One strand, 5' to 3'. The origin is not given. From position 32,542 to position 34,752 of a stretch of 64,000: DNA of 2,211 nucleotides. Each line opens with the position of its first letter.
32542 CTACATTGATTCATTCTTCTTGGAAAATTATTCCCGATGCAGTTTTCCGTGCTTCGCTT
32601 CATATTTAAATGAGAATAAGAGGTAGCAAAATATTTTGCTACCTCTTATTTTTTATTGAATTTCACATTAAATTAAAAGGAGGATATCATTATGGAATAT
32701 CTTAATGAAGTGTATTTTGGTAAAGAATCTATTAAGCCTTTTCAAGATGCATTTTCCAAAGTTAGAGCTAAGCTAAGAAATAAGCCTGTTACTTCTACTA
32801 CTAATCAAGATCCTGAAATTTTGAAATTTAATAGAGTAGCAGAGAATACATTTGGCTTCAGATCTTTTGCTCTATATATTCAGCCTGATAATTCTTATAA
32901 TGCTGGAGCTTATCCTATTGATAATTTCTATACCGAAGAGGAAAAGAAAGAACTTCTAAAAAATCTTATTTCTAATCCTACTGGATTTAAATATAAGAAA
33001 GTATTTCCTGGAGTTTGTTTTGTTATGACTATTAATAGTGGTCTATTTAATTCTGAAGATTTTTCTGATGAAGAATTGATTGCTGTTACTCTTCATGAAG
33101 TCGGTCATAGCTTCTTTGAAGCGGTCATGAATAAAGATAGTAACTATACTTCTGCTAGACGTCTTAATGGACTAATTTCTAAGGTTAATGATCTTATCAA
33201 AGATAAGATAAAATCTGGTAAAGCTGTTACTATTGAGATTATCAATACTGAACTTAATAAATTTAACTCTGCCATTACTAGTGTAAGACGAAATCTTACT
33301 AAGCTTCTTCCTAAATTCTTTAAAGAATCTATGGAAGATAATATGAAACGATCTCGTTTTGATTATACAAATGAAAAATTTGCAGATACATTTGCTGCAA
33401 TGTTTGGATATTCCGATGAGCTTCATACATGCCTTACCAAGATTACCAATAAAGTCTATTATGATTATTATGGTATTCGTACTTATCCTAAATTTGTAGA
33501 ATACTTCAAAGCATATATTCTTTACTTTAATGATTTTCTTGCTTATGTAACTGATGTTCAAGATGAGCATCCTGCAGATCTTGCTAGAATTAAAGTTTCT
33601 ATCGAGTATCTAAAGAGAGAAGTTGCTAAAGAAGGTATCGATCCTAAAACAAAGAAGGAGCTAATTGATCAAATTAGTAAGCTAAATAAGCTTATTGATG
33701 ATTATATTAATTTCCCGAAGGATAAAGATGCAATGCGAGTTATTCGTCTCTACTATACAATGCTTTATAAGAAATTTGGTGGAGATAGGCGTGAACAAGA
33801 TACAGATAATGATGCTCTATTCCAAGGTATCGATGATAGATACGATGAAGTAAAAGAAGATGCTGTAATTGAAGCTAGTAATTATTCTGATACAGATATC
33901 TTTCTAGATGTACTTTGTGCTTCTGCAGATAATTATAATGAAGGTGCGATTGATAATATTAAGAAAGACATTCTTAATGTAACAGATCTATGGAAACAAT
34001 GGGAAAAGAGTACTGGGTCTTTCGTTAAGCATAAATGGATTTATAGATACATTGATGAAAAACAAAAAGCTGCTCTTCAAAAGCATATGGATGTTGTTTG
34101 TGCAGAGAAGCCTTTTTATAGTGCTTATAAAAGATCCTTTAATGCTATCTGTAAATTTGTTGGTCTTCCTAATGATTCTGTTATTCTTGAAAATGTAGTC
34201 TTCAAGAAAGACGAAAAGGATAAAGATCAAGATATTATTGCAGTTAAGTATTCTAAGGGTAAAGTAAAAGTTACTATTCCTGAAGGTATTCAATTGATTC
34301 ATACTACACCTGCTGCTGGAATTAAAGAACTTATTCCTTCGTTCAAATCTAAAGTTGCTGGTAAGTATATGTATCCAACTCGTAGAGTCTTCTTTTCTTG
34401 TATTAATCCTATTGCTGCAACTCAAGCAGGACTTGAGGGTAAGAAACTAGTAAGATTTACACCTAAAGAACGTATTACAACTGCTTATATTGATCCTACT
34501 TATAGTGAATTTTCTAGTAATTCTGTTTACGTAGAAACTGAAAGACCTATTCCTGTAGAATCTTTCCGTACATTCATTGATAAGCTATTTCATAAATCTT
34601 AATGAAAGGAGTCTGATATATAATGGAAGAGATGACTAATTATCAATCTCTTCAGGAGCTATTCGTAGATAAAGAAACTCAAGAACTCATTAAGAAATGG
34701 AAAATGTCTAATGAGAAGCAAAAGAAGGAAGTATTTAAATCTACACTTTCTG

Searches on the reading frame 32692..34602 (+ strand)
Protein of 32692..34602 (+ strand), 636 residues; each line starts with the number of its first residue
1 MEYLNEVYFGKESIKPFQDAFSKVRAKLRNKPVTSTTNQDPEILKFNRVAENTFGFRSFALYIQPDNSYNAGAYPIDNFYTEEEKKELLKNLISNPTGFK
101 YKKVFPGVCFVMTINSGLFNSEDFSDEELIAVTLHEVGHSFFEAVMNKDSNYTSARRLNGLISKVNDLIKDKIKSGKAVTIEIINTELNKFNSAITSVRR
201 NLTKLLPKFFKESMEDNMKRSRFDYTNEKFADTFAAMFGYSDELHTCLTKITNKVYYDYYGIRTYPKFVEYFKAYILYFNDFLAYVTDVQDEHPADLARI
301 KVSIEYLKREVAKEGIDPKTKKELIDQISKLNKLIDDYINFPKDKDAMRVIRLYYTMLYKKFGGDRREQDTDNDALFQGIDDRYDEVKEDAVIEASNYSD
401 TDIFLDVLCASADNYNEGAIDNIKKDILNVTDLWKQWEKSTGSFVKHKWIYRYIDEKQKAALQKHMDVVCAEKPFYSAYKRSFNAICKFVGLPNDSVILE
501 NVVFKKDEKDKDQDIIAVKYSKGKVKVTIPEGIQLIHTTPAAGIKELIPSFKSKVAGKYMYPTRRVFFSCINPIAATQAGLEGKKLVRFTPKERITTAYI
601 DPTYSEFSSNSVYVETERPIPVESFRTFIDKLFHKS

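Call 19: search_protein_families(library=phrogs, proteins=[window:32692-34602:+], max_evalue=0.001)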
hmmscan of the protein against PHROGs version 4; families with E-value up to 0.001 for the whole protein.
window:32692-34602:+ (636 aa): 1 family
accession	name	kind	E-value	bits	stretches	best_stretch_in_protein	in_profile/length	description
phrog_2767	-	unknown function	1.5e-20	74.5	1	108-341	143-395/442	-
